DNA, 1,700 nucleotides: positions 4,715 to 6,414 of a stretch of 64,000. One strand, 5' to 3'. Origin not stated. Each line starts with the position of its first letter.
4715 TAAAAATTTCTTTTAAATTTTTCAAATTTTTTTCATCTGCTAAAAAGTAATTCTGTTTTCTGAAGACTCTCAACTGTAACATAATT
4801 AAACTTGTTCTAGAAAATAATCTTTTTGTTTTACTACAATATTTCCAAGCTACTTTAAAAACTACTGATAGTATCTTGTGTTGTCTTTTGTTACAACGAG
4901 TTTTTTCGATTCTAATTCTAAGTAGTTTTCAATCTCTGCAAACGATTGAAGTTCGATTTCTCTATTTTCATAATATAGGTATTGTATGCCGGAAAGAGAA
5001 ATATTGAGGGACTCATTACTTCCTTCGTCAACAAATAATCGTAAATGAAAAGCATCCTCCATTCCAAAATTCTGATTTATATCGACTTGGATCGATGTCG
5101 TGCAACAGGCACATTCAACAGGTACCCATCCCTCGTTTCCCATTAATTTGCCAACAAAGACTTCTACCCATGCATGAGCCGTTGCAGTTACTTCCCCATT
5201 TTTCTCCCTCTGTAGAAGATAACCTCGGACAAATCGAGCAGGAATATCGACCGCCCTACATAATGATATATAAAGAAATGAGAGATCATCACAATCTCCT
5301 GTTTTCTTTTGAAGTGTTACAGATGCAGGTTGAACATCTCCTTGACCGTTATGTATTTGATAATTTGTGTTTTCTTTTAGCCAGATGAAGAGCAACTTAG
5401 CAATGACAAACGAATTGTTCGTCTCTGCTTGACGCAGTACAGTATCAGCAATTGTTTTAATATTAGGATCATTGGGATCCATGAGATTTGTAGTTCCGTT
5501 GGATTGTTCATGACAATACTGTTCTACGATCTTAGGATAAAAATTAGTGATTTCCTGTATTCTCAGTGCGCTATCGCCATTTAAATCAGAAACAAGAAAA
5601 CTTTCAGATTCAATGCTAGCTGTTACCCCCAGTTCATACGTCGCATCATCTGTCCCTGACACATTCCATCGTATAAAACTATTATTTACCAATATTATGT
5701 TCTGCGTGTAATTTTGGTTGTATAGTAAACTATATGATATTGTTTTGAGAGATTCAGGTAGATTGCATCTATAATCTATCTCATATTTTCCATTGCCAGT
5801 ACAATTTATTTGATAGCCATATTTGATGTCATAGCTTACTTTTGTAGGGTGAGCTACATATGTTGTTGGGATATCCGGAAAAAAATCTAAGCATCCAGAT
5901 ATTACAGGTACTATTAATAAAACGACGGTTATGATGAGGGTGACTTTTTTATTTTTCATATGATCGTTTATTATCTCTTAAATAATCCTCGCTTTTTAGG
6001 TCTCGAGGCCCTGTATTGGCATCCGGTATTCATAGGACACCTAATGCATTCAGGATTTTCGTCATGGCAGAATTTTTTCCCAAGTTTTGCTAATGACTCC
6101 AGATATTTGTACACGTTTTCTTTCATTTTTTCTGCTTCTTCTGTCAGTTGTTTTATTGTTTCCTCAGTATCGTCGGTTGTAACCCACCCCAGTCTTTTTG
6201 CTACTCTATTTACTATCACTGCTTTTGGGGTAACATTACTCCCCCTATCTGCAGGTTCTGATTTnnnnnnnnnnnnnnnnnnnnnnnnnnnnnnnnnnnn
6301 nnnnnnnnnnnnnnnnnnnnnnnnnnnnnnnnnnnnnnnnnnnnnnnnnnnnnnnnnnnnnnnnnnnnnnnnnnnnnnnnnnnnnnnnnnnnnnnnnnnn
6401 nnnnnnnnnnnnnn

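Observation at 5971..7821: HerA/DUF87 ATPase fused to an endonuclease-III-like C-terminal fragment including the C-X6-C-X2-C-X5-C Fe-S cluster loop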

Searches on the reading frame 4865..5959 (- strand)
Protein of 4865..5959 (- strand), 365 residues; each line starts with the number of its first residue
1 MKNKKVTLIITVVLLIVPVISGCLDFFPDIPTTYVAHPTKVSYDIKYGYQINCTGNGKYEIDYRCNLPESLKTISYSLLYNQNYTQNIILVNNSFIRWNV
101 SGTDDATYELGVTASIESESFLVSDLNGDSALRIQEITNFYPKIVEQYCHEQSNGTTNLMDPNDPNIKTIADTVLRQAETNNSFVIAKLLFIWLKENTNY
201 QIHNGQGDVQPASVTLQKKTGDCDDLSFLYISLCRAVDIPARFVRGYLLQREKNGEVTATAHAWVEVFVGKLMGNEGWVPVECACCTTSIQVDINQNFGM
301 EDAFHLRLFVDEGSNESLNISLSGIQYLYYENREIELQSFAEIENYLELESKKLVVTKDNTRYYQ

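Call 3: search_protein_families(library=pfam, proteins=[window:4865-5959:-], max_evalue=1)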
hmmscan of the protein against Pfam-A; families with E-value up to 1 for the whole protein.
window:4865-5959:- (365 aa): 2 families
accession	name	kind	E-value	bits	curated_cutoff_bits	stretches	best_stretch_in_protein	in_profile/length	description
PF01841.26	Transglut_core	-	4e-19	69.3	23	1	178-282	11-107/108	Transglutaminase-like superfamily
PF13471.12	Transglut_core3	-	0.076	13.4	26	1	220-267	56-97/117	Transglutaminase-like superfamily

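Call 17: search_protein_families(library=padloc, proteins=[window:4865-5959:-], max_evalue=0.01)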
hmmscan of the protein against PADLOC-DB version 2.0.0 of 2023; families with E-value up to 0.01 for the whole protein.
window:4865-5959:- (365 aa): 0 families

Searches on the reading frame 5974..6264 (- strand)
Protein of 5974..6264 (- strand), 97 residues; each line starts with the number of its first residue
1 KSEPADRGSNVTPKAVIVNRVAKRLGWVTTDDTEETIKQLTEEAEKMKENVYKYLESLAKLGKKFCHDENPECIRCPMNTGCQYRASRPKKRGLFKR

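Call 7: find_homologous_proteins(query=window:5974-6264:-, max_evalue=0.001)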
Query window:5974-6264:- (97 aa): 20 proteins with E <= 0.001 among 21 candidates.
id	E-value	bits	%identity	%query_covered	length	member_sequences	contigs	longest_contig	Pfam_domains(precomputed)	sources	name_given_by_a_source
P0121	4.8e-44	166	79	100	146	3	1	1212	-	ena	-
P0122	1.3e-38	149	80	84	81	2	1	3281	-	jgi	-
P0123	1.7e-38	149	67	100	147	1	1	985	-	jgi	jgi:hypothetical protein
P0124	1.8e-36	142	70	94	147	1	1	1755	-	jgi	jgi:hypothetical protein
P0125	2.2e-34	135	66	98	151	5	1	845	-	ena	-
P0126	1.9e-33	132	65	96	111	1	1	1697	-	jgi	-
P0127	1.0e-32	130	61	99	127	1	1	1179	-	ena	-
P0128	1.6e-32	129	64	97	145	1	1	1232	-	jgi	jgi:hypothetical protein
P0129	1.6e-32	129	63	100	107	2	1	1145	-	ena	-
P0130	6.8e-32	127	64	98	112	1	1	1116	-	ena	-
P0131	4.7e-31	125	64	92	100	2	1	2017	-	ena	-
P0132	2.4e-30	123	61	100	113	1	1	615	-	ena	-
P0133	5.8e-30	121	61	98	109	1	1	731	-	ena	-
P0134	4.2e-29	119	64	90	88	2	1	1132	-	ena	-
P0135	5.5e-29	118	63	97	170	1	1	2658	-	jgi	jgi:hypothetical protein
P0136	1.5e-28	117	63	84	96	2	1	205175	-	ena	-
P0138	1.6e-27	113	62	84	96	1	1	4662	-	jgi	jgi:endonuclease III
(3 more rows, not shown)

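Call 28: search_solved_structures(query=A1, max_evalue=1, show_alignments=2)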
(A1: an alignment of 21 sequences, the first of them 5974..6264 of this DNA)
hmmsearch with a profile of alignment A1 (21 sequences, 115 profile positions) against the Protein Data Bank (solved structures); distinct sequences matched with E-value up to 1: 35.
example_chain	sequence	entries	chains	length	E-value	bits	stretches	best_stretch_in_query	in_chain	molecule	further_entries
7yho_A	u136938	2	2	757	6.9e-09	38.8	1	32-104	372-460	Sex-determining region Y protein,DNA glycosylase/AP lyase ROS1 | Sex-determining region Y protein,REPRESSOR OF SILENCING 1,DNA glycosylase/AP lyase ROS1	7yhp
7yhq_A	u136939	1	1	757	7.6e-09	38.7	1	32-104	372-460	Sex-determining region Y protein,DNA glycosylase/AP lyase ROS1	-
9nzc_A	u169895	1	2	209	1.2e-05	28.3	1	32-98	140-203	Endonuclease III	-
9nzd_A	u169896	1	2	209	1.2e-05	28.3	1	32-98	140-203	Endonuclease III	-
1kg4_A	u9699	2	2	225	0.0012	21.9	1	41-99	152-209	A/G-specific adenine glycosylase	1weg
5kn9_A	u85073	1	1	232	0.0012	21.9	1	33-99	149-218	Adenine DNA glycosylase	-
5kn8_A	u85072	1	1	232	0.0012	21.9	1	33-99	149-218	Adenine DNA glycosylase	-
1kg5_A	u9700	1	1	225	0.0013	21.8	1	42-99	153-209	A/G-specific adenine glycosylase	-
1mud_A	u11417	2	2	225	0.0013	21.8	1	42-99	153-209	Adenine DNA glycosylase | ADENINE GLYCOSYLASE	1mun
1kg2_A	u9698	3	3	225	0.0013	21.7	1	42-99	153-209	A/G-specific adenine glycosylase | ADENINE GLYCOSYLASE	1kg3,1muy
1wef_A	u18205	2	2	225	0.0014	21.7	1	42-99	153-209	A/G-specific adenine glycosylase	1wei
1kg6_A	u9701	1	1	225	0.0015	21.6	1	42-99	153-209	A/G-specific adenine glycosylase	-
1p59_A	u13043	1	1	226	0.0024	20.9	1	32-105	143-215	Endonuclease III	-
1kg7_A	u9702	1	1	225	0.0025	20.9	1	66-99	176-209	A/G-specific adenine glycosylase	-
1rrs_A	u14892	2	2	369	0.0027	20.8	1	33-99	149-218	MutY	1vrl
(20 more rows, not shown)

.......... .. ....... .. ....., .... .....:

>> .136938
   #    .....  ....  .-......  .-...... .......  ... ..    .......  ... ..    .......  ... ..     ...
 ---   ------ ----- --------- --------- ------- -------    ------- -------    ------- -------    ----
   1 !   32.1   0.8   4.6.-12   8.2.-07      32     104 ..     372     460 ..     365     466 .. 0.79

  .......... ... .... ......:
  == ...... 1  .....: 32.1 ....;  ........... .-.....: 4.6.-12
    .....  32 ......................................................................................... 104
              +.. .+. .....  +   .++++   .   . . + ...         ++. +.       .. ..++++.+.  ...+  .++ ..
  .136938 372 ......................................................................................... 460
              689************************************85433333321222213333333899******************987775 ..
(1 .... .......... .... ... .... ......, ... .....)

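Call 30: find_encoding_contigs(protein=P0136, flank=4000, max_places=2)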
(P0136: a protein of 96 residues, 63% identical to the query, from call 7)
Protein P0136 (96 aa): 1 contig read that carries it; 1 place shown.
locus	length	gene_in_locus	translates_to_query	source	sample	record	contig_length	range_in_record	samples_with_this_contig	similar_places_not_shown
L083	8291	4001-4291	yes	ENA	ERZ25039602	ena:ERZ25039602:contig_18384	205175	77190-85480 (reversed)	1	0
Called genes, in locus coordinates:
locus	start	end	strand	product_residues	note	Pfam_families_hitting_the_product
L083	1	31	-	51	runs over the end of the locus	-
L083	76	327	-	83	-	PF01090:Ribosomal_S19e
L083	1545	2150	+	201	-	PF00590:TP_methylase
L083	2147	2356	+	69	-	-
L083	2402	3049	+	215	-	PF01935:DUF87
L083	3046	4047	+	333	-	PF01935:DUF87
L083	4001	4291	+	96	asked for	-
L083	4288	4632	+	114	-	-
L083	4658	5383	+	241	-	PF01841:Transglut_core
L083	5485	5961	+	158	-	PF01209:Ubie_methyltran, PF05175:MTS (weak), PF13489:Methyltransf_23, PF08003:Methyltransf_9 (weak), PF13847:Methyltransf_31, PF08241:Methyltransf_11, PF08242:Methyltransf_12, PF13649:Methyltransf_25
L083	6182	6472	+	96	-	-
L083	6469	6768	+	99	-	-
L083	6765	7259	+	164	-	PF01841:Transglut_core (weak)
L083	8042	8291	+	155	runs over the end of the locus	PF00132:Hexapep, PF14602:Hexapep_2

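Call 35: predict_structure(alignment_id=A1)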
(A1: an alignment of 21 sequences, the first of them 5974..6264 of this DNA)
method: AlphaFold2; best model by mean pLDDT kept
length: 97 residues; sequences in the alignment: 21
mean_pLDDT: 67.3   pTM: 0.41
mean pLDDT of the five models: 67.3, 66.8, 63.6, 60.1, 58.0
residues with pLDDT >= 90: 0; 70-90: 49; 50-70: 24; < 50: 24
segments of 3 or more residues with pLDDT < 50: 1-4, 74-86, 88-91
pLDDT, mean of each block of 10 residues (from residue 1): 51 83 87 86 84 75 58 48 46 49
secondary structure, 60 per line:
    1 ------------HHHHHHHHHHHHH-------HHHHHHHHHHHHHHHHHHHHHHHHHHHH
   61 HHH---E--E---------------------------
elements in order: H13-25 H33-63

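Call 36: find_homologous_proteins(query=A1, max_evalue=0.001)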
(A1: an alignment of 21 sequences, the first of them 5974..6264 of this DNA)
Query A1 (21 sequences) (97 aa, profile of the alignment): 173 proteins with E <= 0.001 among 8000 candidates; the best 120 are listed.
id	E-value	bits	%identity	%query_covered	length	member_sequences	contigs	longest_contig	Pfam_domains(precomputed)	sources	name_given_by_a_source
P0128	1.2e-52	194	64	97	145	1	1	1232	-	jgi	jgi:hypothetical protein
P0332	2.3e-50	187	63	97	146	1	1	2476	-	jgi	jgi:hypothetical protein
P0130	2.5e-50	187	64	98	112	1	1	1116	-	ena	-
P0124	1.2e-49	185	70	94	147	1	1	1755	-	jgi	jgi:hypothetical protein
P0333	1.9e-49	184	67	90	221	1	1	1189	-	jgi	jgi:hypothetical protein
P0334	5.1e-49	183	64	92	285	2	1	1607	-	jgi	jgi:hypothetical protein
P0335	5.2e-49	183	67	90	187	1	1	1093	-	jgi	jgi:hypothetical protein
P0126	6.4e-49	182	65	96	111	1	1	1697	-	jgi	-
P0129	2.3e-48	181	63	100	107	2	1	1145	-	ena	-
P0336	6.7e-48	179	63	92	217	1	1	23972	-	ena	-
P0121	7.4e-48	179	79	100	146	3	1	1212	-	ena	-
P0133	8.1e-48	179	61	98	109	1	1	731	-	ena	-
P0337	8.7e-48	179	64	99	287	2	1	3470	-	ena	-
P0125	8.7e-48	179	66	98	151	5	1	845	-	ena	-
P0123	9.3e-48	179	67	100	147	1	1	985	-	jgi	jgi:hypothetical protein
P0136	3.9e-41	157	63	84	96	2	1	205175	-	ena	-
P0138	5.5e-40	154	62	84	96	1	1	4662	-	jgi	jgi:endonuclease III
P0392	5.6e-7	47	39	73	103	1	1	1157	-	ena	-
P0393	1.0e-6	46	36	69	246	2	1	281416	PF00730.32,PF00633.30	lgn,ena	-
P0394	1.1e-6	46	33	77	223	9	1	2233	PF00730.32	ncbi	-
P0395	1.1e-6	46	35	77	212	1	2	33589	PF00730.32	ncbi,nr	ncbi:MAG: endonuclease III [Synechococcaceae cyanobacterium RM1_1_27]|nr:endonuclease III [Synechoco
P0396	1.2e-6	46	43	70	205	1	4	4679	PF00730.32,PF00633.30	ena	-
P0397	2.3e-6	45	37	69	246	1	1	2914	PF00730.32,PF00633.30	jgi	-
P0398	2.3e-6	45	35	77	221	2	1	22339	PF00730.32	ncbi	-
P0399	2.6e-6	45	37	69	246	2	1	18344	PF00730.32,PF00633.30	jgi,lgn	jgi:endonuclease-3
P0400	2.9e-6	45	37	69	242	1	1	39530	PF00730.32,PF00633.30,PF10576.15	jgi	jgi:endonuclease-3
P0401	2.9e-6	45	40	76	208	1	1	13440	PF00730.32,PF00633.30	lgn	-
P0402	9.2e-6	43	35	79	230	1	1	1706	PF00730.32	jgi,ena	-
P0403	9.8e-6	43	37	81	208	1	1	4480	PF00730.32,PF00633.30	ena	-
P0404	1.9e-5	42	31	77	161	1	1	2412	PF00730.32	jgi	jgi:endonuclease-3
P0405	1.9e-5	42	36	69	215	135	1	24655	PF00730.32,PF00633.30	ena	-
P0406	2.0e-5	42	36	69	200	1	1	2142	PF00730.32,PF00633.30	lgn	-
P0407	2.1e-5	42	36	77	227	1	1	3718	PF00730.32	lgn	-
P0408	2.2e-5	42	35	77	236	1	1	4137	PF00730.32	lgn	-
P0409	2.4e-5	42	34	69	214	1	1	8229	PF00730.32,PF00633.30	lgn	-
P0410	2.5e-5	42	34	68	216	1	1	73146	PF00730.32,PF00633.30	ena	-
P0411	2.9e-5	42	35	79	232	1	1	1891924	PF00730.32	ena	-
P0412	3.1e-5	42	38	82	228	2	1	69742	PF00730.32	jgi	jgi:endonuclease-3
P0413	3.3e-5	42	38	82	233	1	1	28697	PF00730.32,PF00633.30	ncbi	-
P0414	3.3e-5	42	37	76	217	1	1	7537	PF00730.32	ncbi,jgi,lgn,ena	-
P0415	3.4e-5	42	35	79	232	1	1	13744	PF00730.32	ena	-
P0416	3.4e-5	41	38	82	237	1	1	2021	PF00730.32,PF00633.30,PF10576.15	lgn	-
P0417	3.4e-5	41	40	76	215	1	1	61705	PF00730.32,PF00633.30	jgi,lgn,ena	-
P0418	4.2e-5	41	31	79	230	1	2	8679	PF00730.32,PF10576.15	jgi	jgi:endonuclease III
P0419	6.4e-5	41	32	73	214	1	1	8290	PF00730.32,PF00633.30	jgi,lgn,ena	-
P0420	6.7e-5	41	34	69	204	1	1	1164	PF00730.32,PF00633.30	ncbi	-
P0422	7.2e-5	40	36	77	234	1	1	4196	PF00730.32,PF00633.30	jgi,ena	-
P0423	8.0e-5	40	37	77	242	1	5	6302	PF00730.32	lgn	-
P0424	8.7e-5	40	29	79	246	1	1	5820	PF00730.32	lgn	-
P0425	9.8e-5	40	31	75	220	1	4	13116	PF00730.32,PF00633.30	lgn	-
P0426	1.3e-4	40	34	81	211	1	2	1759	PF00730.32,PF00633.30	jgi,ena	-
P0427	1.3e-4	40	39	77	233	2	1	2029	PF00730.32,PF00633.30,PF10576.15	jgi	-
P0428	1.5e-4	39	37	77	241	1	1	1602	PF00730.32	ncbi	-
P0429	1.5e-4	39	33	77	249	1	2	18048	PF00730.32,PF00633.30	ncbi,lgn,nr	ncbi:MAG: endonuclease III [Chloroflexi bacterium]|nr:endonuclease III [Chloroflexota bacterium]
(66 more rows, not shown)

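Call 48: predict_structure(alignment_id=A2)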
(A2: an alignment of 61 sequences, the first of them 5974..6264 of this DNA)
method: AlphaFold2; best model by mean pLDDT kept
length: 97 residues; sequences in the alignment: 61
mean_pLDDT: 84.3   pTM: 0.71
mean pLDDT of the five models: 84.3, 84.2, 83.6, 82.5, 79.7
residues with pLDDT >= 90: 61; 70-90: 18; 50-70: 12; < 50: 6
segments of 3 or more residues with pLDDT < 50: 1-3
pLDDT, mean of each block of 10 residues (from residue 1): 50 91 93 93 93 94 92 90 84 54
secondary structure, 60 per line:
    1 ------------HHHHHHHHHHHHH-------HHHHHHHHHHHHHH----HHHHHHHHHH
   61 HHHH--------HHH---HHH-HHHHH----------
elements in order: H13-25 H33-46 H51-64 H83-87

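Call 54: fold_search(model_id=the predicted structure, library=pdb)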
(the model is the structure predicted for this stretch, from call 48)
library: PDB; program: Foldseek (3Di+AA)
matches with E <= 10: 60; with E <= 0.001: 0
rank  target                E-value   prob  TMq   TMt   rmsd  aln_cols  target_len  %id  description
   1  9bs2_A                6.9e-02  1.00  0.54  0.18   3.3        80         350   29  Glycosylase MutY variant R149Q in complex with DNA containing d(8-oxo-G) paired with a product analog (THF) to 1.51 A  (released 2024-10-30)
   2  8dwd_A                1.3e-01  1.00  0.57  0.19   3.1        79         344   29  Adenine glycosylase MutY variant E43S in complex with DNA containing d(8-oxo-G) paired with an AP site generated by th (released 2023-08-09)
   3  5kn8_A                1.4e-01  1.00  0.57  0.27   3.5        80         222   28  MutY N-terminal domain in complex with undamaged DNA (released 2017-02-08)
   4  4uob                  1.6e-01  0.99  0.55  0.24   3.1        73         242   22  Crystal structure of Deinococcus radiodurans Endonuclease III-3 (released 2015-06-10)
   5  4ypr_B                1.7e-01  0.99  0.54  0.17   3.0        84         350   26  Crystal Structure of D144N MutY bound to its anti-substrate (released 2015-05-27)
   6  8dwe_A                1.7e-01  0.99  0.50  0.16   3.7        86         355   27  Adenine glycosylase MutY variant E43Q in complex with DNA containing d(8-oxo-G) paired with substrate purine (released 2023-08-09)
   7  6u7t_A                1.8e-01  0.99  0.57  0.18   3.1        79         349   30  MutY adenine glycosylase bound to DNA containing a transition state analog (1N) paired with d(8-oxo-G) (released 2019-10-02)
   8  6q0c_A                1.8e-01  0.99  0.55  0.18   3.2        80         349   31  MutY adenine glycosylase bound to DNA containing a transition state analog (1N) paired with undamaged dG (released 2019-08-28)
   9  8dwf_A                2.1e-01  0.99  0.55  0.18   3.2        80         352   30  Glycosylase MutY variant E43S in complex with DNA containing d(8-oxo-G) paired with substrate adenine (released 2023-08-09)
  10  8dvy_A                2.2e-01  0.99  0.55  0.18   3.1        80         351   31  DNA glycosylase MutY variant N146S in complex with DNA containing d(8-oxo-G) paired with an enzyme-generated abasic si (released 2022-11-30)
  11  8dvp_A                2.2e-01  0.99  0.54  0.18   3.4        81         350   28  Glycosylase MutY variant N146S in complex with DNA containing d(8-oxo-G) paired with substrate purine (released 2022-11-30)
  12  8dw4_A                2.3e-01  0.99  0.55  0.18   3.1        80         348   31  Glycosylase MutY variant N146S in complex with DNA containing d(8-oxo-G) paired with an abasic site product (AP) gener (released 2022-11-30)
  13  8dw7_D                2.3e-01  0.99  0.55  0.18   3.2        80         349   31  DNA glycosylase MutY variant N146S in complex with DNA containing the transition state analog 1N paired with d(8-oxo-G (released 2022-11-30)
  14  1kg4                  2.3e-01  0.90  0.46  0.23   5.4        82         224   21  Crystal structure of the K142A mutant of E. coli MutY (core fragment) (released 2002-11-26)
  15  8a5g                  2.6e-01  0.99  0.56  0.25   2.8        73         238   23  Crystal structure of Deinococcus radiodurans Endonuclease III-3 double mutant (released 2022-08-03)
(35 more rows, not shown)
